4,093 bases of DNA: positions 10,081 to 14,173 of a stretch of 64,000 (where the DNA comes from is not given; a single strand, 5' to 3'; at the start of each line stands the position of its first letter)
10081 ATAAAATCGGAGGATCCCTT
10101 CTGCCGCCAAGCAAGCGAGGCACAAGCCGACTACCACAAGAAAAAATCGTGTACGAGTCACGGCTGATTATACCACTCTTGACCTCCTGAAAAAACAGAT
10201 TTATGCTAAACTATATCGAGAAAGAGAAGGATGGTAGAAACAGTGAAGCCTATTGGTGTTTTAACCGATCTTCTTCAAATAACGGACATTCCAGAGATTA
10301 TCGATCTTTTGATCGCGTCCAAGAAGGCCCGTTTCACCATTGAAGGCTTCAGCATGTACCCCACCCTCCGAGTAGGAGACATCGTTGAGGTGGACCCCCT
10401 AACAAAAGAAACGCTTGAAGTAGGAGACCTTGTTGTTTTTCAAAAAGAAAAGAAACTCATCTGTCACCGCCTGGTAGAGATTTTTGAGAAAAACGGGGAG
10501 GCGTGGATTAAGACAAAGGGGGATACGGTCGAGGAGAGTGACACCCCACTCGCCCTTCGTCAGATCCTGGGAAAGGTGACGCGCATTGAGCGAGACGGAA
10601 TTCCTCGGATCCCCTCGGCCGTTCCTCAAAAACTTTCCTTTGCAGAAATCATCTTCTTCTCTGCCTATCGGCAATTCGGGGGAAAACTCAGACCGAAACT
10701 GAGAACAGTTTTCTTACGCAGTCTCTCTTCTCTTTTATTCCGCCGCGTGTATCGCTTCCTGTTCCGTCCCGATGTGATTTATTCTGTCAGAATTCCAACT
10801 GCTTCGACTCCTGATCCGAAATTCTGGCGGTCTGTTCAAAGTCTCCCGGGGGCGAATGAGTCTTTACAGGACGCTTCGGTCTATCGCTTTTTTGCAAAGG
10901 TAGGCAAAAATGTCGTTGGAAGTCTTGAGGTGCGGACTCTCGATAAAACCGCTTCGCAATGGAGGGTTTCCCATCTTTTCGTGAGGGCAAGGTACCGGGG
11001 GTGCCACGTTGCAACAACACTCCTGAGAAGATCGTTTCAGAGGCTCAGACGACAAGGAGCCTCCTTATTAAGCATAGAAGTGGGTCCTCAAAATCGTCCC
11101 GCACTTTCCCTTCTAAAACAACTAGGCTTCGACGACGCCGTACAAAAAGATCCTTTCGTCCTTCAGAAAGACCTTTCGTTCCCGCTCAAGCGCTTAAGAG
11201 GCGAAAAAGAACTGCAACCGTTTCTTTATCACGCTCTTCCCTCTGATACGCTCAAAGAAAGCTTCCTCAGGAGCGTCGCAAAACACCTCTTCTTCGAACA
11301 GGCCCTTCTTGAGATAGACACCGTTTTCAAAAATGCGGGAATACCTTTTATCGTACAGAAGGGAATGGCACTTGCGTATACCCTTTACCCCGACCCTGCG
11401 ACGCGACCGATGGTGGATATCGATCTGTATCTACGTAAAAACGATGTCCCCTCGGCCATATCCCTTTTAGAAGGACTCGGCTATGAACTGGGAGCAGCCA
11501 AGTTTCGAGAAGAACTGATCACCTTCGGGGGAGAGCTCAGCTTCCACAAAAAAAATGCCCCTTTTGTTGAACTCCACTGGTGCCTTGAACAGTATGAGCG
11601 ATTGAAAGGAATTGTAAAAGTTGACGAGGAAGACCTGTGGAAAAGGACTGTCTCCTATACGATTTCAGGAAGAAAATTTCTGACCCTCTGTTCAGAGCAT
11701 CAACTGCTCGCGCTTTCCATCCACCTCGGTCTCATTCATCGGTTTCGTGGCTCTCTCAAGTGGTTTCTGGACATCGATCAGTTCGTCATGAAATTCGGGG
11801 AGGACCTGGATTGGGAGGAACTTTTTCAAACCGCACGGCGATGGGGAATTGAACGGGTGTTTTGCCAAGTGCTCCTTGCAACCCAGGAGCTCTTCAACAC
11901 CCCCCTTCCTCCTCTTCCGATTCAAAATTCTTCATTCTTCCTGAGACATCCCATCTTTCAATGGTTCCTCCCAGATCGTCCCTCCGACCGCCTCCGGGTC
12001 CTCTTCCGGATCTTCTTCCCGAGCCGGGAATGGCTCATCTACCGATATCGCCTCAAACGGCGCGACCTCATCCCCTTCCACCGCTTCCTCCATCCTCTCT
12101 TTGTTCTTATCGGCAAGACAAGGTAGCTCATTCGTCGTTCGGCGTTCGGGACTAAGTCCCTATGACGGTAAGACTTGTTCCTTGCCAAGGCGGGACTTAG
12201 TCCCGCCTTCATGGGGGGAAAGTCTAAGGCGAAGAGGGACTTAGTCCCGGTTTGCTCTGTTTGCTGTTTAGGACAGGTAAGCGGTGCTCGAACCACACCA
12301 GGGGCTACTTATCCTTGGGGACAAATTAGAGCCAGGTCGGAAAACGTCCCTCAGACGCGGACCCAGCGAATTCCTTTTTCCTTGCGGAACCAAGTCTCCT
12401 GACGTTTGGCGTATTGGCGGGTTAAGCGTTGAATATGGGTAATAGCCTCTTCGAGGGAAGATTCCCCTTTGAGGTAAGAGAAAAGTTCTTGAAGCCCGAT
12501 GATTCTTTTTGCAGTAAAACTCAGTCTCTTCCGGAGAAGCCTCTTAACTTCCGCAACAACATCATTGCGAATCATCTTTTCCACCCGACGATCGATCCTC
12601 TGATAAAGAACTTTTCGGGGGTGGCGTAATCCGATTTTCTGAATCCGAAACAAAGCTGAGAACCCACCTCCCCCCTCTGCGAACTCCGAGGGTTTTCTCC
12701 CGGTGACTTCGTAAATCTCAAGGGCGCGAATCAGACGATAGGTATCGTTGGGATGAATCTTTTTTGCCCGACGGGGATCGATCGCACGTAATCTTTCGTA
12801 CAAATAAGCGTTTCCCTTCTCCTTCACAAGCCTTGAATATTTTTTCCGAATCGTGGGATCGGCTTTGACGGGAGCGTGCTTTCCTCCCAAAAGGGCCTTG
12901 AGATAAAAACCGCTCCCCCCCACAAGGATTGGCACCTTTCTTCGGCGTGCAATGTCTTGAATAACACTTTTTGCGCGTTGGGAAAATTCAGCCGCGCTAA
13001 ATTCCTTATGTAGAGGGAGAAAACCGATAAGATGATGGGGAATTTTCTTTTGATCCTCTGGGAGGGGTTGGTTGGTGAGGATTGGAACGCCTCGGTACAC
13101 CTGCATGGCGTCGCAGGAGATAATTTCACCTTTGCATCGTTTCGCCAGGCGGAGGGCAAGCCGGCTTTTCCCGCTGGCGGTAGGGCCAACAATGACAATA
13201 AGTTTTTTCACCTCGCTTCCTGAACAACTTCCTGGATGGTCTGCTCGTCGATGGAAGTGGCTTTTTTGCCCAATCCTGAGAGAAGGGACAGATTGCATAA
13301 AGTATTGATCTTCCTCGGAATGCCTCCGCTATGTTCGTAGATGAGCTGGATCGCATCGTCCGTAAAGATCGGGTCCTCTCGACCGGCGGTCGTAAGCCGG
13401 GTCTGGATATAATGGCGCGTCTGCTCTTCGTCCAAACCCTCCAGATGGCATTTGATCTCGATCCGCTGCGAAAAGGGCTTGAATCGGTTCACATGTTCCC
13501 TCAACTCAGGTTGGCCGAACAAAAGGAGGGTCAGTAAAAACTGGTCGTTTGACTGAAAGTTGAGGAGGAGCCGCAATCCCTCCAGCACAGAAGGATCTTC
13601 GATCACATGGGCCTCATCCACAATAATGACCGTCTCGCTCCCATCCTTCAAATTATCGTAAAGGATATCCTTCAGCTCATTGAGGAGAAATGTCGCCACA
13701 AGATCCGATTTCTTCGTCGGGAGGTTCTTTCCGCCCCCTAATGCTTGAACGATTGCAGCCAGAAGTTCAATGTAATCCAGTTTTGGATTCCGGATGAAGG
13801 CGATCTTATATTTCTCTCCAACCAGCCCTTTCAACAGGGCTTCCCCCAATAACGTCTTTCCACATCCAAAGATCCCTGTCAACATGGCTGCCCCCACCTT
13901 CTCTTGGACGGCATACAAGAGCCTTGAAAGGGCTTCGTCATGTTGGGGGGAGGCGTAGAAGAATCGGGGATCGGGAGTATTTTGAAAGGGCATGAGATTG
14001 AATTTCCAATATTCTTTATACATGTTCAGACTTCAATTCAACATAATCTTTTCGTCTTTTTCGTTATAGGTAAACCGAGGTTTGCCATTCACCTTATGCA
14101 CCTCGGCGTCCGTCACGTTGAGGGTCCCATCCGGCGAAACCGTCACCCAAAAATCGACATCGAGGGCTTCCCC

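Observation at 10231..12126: S24/S26-type peptidase-GNAT-nucleotidyltransferase tri-domain protein divergent from the rSAM operon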

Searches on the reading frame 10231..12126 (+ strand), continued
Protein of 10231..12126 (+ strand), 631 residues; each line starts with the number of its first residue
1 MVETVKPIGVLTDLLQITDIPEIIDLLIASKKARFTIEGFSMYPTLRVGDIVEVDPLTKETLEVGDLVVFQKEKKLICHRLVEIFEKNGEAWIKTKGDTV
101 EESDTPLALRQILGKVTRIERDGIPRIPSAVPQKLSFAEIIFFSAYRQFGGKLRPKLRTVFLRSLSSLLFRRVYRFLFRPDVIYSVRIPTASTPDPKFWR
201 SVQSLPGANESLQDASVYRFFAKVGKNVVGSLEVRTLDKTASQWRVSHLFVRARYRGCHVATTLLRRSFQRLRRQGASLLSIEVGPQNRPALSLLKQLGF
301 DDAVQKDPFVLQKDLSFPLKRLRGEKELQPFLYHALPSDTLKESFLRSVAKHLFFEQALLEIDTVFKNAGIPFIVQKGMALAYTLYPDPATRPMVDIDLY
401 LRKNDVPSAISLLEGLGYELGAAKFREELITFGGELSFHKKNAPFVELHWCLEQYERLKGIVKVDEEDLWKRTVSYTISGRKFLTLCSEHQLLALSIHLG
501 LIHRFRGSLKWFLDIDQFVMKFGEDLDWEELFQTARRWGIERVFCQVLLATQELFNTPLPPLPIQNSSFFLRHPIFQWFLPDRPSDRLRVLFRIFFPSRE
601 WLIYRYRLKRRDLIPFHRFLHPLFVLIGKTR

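Call 71: search_solved_structures(query=A3, max_evalue=0.1, show_alignments=2)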
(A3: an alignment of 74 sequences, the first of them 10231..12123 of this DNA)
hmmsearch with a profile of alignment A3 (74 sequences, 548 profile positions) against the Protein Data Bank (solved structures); distinct sequences matched with E-value up to 0.1: 11.
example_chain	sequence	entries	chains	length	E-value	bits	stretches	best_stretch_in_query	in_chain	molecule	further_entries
7p2q_A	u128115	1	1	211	2.3e-13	52.7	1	30-108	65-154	Signal peptidase complex catalytic subunit SEC11C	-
7p2p_A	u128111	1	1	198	5.3e-12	48.2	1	30-108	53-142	Signal peptidase complex catalytic subunit SEC11A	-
9rjb_A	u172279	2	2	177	7.7e-11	44.4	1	31-108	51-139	Signal peptidase complex catalytic subunit SEC11A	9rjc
4nv4_A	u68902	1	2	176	4.5e-05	25.4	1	30-77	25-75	Signal peptidase I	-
4wvh_A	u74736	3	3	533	4.5e-05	25.4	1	29-79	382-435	Maltose-binding periplasmic protein,Signal peptidase IB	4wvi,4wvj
4wvg_A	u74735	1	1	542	0.00099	20.9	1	29-79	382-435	Maltose-binding periplasmic protein,Signal peptidase IB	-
6a2t_A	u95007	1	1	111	0.0013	20.6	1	10-70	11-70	LexA repressor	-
6a2r_A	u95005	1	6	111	0.0013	20.5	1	10-70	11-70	LexA repressor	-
6a2q_A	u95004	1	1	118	0.0014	20.5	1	10-70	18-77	LexA repressor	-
4me8_A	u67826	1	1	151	0.017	16.9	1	30-77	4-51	Signal peptidase I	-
6a2s_A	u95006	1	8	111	0.028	16.1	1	10-70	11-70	LexA repressor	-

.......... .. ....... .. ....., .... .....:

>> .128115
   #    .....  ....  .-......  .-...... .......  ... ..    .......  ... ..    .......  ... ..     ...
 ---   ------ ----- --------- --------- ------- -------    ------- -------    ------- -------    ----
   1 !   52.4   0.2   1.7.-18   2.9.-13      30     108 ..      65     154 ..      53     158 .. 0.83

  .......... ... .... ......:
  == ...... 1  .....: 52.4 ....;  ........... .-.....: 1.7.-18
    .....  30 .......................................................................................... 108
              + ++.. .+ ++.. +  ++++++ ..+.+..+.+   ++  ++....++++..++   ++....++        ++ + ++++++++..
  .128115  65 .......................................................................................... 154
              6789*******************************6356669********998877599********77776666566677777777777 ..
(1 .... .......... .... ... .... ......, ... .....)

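Call 93: search_protein_families(library=padloc, proteins=[window:10231-12123:+], max_evalue=0.01)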
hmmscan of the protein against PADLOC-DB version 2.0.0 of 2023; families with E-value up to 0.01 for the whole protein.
window:10231-12123:+ (631 aa): 1 family
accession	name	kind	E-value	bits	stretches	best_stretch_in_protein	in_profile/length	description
PDLC04421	PDC-M11A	-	0.0092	12.7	0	239-331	222-313/486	-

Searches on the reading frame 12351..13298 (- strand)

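Call 70: search_protein_families(library=pfam, proteins=[window:12351-13298:-], max_evalue=0.01)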
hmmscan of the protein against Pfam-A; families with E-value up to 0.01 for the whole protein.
window:12351-13298:- (315 aa): 5 families
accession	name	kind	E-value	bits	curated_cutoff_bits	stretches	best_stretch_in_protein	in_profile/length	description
PF01715.23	IPPT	-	1.1e-82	277.8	23.6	1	66-307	1-243/243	IPP transferase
PF01745.22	IPT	-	5.9e-07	29.6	20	1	32-135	2-105/233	Isopentenyl transferase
PF13671.12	AAA_33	-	4.9e-05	24.1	27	1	33-65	1-33/143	AAA domain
PF13238.12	AAA_18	-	0.00083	20.2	29.4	0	34-63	1-31/128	AAA domain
PF13191.12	AAA_16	-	0.0029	18.6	32.6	1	29-100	24-88/167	AAA ATPase domain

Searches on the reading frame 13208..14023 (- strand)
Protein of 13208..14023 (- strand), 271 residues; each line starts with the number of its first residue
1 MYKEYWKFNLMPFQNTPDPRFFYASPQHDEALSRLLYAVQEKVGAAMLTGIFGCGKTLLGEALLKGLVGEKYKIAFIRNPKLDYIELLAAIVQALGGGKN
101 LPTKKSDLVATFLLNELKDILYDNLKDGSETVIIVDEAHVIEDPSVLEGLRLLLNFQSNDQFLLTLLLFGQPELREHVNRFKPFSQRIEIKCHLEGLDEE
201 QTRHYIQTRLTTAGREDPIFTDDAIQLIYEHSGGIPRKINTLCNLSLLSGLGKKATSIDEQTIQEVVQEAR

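Call 70: search_protein_families(library=pfam, proteins=[window:13208-14023:-], max_evalue=0.01)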
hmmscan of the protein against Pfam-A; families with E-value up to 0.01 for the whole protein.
window:13208-14023:- (271 aa): 5 families
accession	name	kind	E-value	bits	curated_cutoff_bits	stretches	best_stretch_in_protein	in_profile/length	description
PF13401.12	AAA_22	-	4.2e-17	63.1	27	1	44-176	6-128/130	AAA domain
PF13191.12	AAA_16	-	4.4e-06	27.7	32.6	1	29-159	9-161/167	AAA ATPase domain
PF04851.21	ResIII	-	0.0014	19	22.5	0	29-145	9-141/164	Type III restriction enzyme, res subunit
PF25201.1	nSTAND6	-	0.0045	17.5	27.7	1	44-142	19-114/148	Novel STAND NTPase 6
PF20720.3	nSTAND3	-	0.0061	16.7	27.2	0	40-80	14-54/155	Novel STAND NTPase 3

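Call 93: search_protein_families(library=padloc, proteins=[window:13208-14023:-], max_evalue=0.01)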
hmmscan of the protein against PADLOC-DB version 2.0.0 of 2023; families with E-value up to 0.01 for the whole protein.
window:13208-14023:- (271 aa): 0 families
